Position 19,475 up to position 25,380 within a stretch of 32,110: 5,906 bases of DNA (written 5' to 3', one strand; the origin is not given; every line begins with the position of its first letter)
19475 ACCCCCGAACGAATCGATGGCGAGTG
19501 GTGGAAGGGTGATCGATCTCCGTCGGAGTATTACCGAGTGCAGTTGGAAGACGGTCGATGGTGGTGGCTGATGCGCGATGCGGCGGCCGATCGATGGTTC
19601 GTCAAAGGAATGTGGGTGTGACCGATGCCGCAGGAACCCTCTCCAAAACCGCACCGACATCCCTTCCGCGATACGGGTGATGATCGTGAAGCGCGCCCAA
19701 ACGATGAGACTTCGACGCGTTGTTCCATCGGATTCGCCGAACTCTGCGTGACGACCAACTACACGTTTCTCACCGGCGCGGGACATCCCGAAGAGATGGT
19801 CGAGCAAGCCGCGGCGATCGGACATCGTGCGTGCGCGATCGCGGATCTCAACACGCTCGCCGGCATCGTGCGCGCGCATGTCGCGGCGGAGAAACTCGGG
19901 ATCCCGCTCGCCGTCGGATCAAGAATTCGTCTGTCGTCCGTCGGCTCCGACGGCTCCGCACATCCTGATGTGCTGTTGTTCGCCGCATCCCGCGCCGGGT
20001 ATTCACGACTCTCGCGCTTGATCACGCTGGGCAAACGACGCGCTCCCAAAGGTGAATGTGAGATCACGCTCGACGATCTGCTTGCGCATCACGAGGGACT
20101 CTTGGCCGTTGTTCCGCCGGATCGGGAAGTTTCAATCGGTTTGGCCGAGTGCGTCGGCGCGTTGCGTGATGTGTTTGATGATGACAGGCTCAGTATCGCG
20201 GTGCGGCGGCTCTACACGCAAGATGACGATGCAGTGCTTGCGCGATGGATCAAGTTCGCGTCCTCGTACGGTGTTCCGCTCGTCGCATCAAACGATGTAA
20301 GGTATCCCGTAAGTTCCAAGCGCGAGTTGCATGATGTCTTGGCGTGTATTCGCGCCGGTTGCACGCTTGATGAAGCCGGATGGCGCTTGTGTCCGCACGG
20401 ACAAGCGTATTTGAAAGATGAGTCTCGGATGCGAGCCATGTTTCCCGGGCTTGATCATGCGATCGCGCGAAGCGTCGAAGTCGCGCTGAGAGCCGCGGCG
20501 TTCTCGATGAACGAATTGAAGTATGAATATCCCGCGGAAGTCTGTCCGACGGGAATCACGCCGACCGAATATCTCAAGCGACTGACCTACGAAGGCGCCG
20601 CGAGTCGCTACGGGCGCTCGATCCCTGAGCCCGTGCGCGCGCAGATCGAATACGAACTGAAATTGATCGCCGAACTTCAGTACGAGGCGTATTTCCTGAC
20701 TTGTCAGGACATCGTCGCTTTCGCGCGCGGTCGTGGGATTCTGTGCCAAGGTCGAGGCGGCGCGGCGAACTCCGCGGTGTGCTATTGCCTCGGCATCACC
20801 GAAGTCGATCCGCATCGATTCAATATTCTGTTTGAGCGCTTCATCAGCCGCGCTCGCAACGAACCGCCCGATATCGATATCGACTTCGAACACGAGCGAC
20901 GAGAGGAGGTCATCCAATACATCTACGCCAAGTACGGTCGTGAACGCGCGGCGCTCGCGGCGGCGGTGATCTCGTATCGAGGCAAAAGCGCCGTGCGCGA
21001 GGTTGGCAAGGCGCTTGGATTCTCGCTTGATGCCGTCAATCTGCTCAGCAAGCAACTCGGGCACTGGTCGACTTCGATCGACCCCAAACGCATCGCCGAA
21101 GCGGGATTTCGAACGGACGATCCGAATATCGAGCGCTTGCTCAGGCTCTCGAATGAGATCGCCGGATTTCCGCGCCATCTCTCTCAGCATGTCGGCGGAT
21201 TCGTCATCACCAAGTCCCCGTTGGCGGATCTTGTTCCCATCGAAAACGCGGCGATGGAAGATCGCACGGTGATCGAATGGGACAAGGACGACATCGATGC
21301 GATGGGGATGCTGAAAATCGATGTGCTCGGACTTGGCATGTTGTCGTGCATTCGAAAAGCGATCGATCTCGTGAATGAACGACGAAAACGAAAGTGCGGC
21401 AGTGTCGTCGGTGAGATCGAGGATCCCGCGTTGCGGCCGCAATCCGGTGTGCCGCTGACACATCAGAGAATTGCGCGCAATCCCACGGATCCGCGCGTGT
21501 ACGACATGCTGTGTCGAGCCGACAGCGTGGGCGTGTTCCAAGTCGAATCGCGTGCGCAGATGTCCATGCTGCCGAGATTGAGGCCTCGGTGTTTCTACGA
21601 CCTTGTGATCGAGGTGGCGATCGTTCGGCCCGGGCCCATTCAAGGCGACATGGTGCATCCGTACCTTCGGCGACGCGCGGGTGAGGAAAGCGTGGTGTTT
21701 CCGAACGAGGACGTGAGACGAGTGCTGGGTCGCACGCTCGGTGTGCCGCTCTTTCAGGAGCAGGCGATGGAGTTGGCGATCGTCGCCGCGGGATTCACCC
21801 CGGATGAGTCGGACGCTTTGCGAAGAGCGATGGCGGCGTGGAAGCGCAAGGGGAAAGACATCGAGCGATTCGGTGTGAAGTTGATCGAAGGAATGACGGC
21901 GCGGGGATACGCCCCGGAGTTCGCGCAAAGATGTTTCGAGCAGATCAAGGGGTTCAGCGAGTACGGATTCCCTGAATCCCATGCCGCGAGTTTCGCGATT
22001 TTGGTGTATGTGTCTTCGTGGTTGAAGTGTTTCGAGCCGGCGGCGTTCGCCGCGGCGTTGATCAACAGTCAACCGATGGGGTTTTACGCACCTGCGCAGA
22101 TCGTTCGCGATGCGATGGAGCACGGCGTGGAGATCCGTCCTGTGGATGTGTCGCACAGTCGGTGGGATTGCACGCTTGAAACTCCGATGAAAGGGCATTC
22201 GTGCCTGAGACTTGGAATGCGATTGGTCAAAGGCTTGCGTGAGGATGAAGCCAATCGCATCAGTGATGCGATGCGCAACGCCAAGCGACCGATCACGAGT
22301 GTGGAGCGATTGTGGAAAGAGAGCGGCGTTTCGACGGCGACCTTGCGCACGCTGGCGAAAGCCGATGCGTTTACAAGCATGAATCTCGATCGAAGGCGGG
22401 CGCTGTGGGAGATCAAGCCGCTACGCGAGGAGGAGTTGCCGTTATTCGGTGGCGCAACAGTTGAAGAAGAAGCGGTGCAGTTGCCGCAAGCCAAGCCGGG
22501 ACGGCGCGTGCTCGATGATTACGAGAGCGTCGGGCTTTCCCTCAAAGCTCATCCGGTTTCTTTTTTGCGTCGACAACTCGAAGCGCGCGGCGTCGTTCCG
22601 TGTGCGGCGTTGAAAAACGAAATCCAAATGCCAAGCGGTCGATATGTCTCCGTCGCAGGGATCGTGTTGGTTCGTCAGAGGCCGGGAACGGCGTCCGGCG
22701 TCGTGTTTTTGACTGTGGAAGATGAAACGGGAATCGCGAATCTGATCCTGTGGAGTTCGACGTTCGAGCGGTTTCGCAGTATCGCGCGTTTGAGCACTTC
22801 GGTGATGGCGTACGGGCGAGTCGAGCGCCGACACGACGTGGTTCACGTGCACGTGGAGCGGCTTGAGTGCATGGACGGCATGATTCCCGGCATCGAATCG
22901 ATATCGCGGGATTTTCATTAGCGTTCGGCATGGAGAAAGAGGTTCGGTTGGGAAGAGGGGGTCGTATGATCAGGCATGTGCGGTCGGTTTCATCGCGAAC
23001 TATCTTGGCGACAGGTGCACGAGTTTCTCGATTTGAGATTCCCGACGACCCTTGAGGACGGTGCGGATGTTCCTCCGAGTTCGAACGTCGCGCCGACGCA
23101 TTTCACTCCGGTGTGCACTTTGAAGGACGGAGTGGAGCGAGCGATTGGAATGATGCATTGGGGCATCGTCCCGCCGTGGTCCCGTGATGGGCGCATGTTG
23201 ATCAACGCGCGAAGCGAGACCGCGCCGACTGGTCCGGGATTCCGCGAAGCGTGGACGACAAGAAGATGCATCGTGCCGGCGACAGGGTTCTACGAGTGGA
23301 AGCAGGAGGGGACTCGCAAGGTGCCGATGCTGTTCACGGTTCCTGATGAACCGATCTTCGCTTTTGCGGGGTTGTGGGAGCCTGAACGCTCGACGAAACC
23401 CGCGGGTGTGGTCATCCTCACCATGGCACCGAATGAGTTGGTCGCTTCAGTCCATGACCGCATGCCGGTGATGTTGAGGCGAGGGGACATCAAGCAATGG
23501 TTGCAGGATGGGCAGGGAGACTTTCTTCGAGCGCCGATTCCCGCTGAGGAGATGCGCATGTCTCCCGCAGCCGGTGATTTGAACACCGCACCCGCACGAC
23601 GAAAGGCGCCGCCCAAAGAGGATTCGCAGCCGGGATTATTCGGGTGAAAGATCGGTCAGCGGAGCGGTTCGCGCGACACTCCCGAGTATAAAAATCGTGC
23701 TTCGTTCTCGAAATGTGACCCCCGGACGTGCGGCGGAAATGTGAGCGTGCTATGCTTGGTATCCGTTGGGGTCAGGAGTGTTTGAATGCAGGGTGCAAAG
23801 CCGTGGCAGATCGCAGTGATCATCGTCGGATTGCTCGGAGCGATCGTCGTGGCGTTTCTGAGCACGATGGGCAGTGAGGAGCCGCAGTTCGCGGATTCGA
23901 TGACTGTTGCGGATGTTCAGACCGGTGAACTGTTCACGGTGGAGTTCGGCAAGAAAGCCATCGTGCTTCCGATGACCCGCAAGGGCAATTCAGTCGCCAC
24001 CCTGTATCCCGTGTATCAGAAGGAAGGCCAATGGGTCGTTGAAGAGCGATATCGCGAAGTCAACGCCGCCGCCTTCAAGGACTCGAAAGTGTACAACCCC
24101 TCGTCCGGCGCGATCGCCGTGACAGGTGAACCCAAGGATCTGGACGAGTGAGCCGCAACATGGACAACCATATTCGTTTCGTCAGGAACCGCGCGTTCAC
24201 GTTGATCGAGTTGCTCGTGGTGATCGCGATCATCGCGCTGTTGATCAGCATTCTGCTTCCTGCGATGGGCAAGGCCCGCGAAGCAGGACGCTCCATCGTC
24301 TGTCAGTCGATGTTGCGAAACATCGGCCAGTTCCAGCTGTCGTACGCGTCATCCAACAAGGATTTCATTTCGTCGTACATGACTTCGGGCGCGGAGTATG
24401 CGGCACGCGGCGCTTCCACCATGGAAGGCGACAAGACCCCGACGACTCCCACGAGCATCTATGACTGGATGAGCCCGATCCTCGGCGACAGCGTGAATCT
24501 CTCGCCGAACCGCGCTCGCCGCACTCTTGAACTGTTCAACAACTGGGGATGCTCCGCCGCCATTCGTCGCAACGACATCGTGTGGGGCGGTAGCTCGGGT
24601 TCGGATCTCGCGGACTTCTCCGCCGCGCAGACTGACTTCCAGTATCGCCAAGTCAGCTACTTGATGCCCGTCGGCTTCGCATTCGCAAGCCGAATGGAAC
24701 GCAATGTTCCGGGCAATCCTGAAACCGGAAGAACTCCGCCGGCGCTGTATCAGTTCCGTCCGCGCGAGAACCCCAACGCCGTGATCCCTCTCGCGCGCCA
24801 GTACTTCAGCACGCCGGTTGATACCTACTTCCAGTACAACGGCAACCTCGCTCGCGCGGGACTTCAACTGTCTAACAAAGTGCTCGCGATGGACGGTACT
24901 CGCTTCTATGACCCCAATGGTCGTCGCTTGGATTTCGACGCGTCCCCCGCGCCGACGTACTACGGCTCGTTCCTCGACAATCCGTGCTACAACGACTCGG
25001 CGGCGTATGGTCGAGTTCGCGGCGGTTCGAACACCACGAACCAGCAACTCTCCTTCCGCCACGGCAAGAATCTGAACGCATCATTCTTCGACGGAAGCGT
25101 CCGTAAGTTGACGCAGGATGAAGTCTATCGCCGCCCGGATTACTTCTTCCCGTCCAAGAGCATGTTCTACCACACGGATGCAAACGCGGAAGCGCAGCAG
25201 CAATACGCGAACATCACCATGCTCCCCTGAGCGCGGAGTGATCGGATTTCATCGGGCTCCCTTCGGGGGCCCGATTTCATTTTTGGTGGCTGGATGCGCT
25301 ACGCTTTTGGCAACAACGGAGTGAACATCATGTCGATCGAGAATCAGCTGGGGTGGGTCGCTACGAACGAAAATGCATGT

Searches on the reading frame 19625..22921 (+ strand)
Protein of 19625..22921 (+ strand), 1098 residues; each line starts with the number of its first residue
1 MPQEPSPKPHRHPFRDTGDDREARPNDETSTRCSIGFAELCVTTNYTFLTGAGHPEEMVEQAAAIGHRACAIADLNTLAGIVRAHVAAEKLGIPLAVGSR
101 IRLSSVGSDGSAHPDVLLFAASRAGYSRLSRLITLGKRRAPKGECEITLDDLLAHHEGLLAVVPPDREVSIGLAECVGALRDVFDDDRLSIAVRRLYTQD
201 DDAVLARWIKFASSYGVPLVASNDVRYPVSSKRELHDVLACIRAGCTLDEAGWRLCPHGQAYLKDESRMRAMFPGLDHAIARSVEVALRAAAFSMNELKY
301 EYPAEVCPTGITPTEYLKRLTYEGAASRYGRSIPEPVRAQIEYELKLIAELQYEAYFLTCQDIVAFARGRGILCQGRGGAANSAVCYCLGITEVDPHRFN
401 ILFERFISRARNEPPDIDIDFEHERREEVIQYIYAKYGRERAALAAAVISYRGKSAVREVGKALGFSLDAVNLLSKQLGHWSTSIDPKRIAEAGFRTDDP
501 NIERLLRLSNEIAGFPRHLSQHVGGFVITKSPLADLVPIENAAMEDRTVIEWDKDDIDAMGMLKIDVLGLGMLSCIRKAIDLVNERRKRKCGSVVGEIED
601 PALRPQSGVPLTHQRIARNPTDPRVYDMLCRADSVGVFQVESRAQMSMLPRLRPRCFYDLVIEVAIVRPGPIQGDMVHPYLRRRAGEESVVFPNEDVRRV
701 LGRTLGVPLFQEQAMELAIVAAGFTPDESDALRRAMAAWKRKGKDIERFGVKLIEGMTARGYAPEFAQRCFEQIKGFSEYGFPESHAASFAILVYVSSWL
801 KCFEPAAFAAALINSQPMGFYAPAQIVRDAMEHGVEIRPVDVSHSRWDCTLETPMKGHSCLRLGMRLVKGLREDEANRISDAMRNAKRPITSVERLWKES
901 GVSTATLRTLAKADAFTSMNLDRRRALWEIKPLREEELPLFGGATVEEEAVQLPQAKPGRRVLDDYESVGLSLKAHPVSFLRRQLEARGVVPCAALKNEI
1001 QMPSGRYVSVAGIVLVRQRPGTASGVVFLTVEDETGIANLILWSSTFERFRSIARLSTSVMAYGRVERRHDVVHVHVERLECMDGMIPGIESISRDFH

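Call 4: search_protein_families(library=pfam, proteins=[window:19625-22921:+])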
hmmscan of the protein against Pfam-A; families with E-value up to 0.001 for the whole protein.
window:19625-22921:+ (1098 aa): 5 families
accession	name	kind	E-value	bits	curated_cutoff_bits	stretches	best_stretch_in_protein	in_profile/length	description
PF07733.18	DNA_pol3_alpha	-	5.1e-89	298.8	23.9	1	315-569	1-260/260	Bacterial DNA polymerase III alpha NTPase domain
PF17657.6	DNA_pol3_finger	-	1.1e-48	165.1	22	1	572-760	1-165/166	Bacterial DNA polymerase III alpha subunit finger domain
PF14579.12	HHH_6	-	1.6e-18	67.1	25.6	1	834-925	1-89/90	Helix-hairpin-helix motif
PF02811.25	PHP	-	1.6e-13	51.8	26.4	1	42-178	4-127/164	PHP domain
PF01336.31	tRNA_anti-codon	-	2.4e-10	40.6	27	1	1008-1081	1-73/75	OB-fold nucleic acid binding domain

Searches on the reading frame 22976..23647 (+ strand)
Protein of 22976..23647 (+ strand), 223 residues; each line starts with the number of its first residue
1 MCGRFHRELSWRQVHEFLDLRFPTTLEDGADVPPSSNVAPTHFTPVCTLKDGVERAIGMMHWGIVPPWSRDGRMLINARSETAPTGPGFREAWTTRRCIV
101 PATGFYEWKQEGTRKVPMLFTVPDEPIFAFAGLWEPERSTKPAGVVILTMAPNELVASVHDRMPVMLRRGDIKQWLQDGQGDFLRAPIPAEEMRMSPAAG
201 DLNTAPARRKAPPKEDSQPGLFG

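Call 4: search_protein_families(library=pfam, proteins=[window:22976-23647:+])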
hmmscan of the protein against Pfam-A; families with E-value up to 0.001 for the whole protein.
window:22976-23647:+ (223 aa): 1 family
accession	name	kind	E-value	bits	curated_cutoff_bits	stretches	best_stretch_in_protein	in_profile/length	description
PF02586.19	SRAP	-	9.6e-52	176.1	27.1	1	1-199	1-208/214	SOS response associated peptidase (SRAP)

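Call 7: search_protein_families(library=ncbifam, proteins=[window:22976-23647:+], max_evalue=0.01)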
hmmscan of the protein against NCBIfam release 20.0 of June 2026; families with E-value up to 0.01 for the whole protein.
window:22976-23647:+ (223 aa): 1 family
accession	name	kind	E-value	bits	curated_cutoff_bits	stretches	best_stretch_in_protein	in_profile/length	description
NF007413.0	PRK09951.1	subfamily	6.7e-22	77.9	349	1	1-179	1-179/222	hypothetical protein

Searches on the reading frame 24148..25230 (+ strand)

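Call 4: search_protein_families(library=pfam, proteins=[window:24148-25230:+])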
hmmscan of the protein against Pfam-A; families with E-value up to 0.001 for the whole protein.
window:24148-25230:+ (360 aa): 1 family
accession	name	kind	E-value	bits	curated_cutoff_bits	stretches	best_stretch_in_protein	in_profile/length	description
PF07963.17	N_methyl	-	5.6e-07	29.3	21.2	1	13-37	3-27/27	Prokaryotic N-terminal methylation motif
